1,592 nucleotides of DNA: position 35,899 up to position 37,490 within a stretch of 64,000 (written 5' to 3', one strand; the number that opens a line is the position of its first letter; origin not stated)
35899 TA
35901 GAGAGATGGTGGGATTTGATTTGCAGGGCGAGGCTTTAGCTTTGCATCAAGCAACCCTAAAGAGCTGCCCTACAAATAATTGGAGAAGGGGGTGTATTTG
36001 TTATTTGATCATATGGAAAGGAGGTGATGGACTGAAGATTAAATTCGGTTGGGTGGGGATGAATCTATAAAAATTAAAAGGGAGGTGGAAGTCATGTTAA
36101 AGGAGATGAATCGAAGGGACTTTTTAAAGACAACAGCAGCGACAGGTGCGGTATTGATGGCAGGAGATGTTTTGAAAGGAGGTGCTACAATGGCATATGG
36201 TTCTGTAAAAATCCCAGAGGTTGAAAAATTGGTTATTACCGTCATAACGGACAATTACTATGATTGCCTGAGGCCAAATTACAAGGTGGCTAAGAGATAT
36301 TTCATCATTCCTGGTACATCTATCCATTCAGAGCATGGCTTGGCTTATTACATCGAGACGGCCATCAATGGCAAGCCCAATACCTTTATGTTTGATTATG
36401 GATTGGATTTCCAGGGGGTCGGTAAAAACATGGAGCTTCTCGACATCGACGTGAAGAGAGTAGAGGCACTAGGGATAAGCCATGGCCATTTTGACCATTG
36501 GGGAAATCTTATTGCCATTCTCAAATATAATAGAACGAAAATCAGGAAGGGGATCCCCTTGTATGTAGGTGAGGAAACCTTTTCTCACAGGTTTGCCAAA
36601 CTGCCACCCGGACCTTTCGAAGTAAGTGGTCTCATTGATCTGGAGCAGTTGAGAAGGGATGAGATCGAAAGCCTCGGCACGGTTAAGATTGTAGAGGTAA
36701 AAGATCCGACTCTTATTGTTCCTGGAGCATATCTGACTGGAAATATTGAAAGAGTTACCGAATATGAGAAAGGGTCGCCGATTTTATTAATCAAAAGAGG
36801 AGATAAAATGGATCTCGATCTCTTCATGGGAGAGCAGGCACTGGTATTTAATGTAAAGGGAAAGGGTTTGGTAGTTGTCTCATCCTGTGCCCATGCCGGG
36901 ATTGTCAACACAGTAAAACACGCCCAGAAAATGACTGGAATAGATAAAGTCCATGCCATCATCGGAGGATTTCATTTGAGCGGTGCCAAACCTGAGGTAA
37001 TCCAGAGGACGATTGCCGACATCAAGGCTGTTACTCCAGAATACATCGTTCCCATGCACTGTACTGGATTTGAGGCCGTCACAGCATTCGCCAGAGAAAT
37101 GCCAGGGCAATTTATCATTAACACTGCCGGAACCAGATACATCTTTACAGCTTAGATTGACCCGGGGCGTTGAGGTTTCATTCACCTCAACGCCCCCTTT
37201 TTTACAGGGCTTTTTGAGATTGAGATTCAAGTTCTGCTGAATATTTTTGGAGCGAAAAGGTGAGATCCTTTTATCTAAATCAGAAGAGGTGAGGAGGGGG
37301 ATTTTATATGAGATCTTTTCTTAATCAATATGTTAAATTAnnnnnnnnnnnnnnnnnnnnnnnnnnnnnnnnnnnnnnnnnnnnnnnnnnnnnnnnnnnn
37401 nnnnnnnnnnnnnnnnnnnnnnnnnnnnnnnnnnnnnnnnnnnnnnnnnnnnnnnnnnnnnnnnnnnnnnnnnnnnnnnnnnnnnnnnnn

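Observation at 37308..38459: Secreted protein built from about 6.5 tandem 46-aa repeats (PQLQV-G-KIYY-W-E-DG---QIWTA-M--DGTGW---RT--FDK)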

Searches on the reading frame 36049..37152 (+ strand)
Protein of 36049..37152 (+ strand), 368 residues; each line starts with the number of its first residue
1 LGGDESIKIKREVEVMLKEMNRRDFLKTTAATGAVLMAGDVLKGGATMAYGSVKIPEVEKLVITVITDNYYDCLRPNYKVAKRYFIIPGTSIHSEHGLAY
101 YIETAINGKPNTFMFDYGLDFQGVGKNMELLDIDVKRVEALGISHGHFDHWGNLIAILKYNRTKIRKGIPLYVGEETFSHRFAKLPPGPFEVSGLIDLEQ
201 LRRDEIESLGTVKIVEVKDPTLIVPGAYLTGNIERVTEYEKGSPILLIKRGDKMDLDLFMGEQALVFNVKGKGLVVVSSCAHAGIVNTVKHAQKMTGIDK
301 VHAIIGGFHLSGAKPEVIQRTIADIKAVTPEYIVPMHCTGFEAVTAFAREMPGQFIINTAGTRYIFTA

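Call 30: search_protein_families(library=pfam, proteins=[window:36049-37152:+], max_evalue=0.001)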
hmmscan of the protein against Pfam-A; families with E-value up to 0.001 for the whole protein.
window:36049-37152:+ (368 aa): 2 families
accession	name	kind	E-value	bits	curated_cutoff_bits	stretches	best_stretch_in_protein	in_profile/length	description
PF10518.14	TAT_signal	-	5.5e-07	29.6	22.7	1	19-39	1-21/21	TAT (twin-arginine translocation) pathway signal sequence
PF00753.33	Lactamase_B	-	8.1e-05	23.1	22.7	1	128-175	34-81/196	Metallo-beta-lactamase superfamily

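Call 52: search_protein_families(library=ncbifam, proteins=[window:36049-37152:+], max_evalue=0.00001)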
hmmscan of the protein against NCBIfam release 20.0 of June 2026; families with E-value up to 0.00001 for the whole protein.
window:36049-37152:+ (368 aa): 1 family
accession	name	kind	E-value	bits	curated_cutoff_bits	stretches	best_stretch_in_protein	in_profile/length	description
NF041257.1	GntH_guanitoxin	equivalog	3.8e-06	26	333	1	97-171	31-101/374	guanitoxin biosynthesis MBL fold metallo-hydrolase GntH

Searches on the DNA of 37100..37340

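Call 76: search_rna_families(source=window, start=37100, end=37340, threshold=evalue, max_evalue=10)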
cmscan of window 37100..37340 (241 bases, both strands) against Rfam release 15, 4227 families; matches with E-value up to 10: 5.
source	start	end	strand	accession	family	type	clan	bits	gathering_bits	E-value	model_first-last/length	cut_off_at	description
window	37146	37222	+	RF02031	tpke11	Gene; sRNA;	-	18.5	43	0.11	1-77/77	no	tpke11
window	37165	37197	+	RF03813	MIR8041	Gene; miRNA;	-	16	80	1.5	1-71/71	no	MIR8041 microRNA precursor family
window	37165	37195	-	RF02031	tpke11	Gene; sRNA;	-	15.5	43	0.7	22-46/77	no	tpke11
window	37155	37248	+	RF01770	rimP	Cis-reg; leader;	-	14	47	7.8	1-102/102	no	Gammaprotebacteria rimP leader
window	37215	37318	-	RF01946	KCNQ1OT1_1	Gene; lncRNA;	-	4.7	70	2.7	359-464/464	no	KCNQ1 overlapping transcript 1 conserved region 1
